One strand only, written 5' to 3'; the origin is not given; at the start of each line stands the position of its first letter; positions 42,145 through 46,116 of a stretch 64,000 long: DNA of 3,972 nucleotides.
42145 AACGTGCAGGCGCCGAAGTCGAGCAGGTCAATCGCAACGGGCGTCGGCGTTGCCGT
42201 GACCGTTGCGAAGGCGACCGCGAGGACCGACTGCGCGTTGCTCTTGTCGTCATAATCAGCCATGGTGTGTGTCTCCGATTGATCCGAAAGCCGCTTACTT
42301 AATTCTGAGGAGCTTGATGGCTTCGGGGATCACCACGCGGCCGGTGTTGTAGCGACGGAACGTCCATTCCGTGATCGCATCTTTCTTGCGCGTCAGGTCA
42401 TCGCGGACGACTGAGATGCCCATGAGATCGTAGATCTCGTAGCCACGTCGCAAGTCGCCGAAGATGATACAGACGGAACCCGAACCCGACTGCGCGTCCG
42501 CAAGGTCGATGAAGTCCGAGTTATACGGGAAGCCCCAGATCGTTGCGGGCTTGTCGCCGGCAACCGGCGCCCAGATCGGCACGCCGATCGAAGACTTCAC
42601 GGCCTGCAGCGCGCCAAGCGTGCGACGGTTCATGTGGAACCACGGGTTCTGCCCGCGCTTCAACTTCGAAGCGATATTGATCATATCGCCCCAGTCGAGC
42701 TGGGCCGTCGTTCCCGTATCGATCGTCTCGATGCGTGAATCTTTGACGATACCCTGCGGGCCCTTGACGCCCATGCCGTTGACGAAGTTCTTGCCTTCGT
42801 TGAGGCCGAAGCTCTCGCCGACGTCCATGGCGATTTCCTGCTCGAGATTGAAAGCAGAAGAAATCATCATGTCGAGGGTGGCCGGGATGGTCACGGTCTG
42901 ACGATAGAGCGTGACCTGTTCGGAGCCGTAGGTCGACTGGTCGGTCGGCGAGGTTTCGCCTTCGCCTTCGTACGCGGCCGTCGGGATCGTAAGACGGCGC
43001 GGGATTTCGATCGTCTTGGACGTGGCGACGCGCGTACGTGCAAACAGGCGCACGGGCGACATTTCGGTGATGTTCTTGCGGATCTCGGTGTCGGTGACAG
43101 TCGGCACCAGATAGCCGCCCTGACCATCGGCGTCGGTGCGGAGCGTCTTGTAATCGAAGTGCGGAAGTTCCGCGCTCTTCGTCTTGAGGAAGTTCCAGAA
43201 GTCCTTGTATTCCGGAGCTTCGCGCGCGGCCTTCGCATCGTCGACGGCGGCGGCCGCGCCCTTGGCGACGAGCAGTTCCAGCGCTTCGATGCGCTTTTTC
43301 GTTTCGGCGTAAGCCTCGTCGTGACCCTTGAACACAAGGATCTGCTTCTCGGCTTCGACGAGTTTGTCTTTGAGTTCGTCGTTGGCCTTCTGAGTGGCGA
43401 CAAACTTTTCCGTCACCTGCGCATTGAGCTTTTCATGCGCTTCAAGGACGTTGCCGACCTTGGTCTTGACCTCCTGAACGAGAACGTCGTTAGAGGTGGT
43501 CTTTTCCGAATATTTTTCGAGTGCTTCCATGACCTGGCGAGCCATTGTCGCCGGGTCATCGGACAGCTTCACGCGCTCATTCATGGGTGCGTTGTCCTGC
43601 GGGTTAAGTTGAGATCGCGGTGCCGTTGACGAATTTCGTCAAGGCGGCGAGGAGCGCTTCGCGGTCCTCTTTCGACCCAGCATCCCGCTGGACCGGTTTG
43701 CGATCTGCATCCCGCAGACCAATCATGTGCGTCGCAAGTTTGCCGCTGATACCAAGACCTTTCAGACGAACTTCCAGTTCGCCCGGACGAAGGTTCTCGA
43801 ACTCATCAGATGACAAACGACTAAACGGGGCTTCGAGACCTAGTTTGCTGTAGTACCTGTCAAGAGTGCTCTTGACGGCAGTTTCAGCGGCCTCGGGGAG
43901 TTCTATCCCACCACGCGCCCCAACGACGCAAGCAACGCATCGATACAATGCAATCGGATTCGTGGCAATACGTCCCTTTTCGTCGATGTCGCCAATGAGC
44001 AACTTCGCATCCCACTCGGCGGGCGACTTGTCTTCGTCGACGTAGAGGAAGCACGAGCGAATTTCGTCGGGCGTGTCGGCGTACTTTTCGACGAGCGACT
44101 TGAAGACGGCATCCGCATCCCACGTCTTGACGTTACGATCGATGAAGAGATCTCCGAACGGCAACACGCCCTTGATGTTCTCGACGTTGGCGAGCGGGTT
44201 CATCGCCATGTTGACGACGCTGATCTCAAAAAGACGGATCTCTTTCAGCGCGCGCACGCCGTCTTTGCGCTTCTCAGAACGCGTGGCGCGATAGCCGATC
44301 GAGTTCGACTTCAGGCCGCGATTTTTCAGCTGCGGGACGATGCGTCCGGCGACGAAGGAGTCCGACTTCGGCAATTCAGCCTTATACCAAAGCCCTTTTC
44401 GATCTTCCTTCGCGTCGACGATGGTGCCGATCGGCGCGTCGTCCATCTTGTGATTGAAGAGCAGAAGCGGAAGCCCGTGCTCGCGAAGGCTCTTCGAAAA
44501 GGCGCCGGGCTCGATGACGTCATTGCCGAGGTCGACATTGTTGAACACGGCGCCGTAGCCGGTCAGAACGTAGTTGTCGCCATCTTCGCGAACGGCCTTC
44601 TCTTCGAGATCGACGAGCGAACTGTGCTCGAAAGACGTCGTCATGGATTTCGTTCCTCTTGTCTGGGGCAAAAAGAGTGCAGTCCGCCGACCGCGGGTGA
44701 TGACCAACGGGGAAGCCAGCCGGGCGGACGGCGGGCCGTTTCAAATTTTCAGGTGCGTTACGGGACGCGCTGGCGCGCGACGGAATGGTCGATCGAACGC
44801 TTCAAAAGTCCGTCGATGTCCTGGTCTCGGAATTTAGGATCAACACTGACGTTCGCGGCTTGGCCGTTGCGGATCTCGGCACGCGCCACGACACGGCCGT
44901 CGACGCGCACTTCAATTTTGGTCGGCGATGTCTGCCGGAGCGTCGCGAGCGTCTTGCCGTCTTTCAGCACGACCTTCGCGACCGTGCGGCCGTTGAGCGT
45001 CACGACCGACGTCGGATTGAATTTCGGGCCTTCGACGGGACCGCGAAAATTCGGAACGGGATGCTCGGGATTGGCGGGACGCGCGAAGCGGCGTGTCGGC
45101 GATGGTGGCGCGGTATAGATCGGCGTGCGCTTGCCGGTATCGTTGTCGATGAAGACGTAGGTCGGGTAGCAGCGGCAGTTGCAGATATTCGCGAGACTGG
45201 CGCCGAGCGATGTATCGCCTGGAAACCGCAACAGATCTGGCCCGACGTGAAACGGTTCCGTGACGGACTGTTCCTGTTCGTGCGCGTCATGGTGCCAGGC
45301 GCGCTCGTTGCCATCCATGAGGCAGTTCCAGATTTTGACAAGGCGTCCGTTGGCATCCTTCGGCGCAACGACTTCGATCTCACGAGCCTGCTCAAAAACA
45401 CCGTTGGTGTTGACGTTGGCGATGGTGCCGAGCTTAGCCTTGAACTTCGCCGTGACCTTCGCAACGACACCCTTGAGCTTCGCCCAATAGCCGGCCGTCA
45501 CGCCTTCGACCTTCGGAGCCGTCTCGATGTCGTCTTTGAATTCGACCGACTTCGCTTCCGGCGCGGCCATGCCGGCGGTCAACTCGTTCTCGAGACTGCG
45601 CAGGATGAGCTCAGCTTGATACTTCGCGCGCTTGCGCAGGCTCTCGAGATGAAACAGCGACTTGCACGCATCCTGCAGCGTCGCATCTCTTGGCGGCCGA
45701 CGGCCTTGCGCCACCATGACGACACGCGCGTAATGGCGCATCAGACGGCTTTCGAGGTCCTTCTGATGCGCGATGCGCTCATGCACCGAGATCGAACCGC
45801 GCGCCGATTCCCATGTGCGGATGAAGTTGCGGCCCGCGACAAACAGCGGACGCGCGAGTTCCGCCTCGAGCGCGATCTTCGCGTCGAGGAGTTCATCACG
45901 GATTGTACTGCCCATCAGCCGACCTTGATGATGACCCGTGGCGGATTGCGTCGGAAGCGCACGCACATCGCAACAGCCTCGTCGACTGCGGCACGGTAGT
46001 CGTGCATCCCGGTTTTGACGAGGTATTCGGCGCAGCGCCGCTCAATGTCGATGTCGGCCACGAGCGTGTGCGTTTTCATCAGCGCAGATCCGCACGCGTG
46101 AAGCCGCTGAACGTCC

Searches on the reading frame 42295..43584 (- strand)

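Call 26: search_protein_families(library=pfam, proteins=[window:42295-43584:-], max_evalue=0.01)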
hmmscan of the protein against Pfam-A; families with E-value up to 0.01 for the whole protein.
window:42295-43584:- (429 aa): 1 family
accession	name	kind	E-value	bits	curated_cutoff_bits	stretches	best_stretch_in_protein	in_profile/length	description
PF05065.19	Phage_capsid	-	7.8e-42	144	24.2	1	156-427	1-279/280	Phage capsid family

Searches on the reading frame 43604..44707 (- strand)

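Call 26: search_protein_families(library=pfam, proteins=[window:43604-44707:-], max_evalue=0.01)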
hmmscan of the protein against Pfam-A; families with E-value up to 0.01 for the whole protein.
window:43604-44707:- (367 aa): 1 family
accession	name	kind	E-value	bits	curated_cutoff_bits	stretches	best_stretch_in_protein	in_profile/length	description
PF04586.22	Peptidase_S78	-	3.6e-24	86.2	21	1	35-176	4-153/165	Caudovirus prohead serine protease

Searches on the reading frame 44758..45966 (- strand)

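Call 26: search_protein_families(library=pfam, proteins=[window:44758-45966:-], max_evalue=0.01)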
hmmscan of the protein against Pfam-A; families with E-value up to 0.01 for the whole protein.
window:44758-45966:- (402 aa): 1 family
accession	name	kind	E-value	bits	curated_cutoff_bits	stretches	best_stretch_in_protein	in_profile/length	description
PF04233.19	Phage_Mu_F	-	0.002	19.3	29.6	1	174-266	31-109/112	Phage Mu protein F like protein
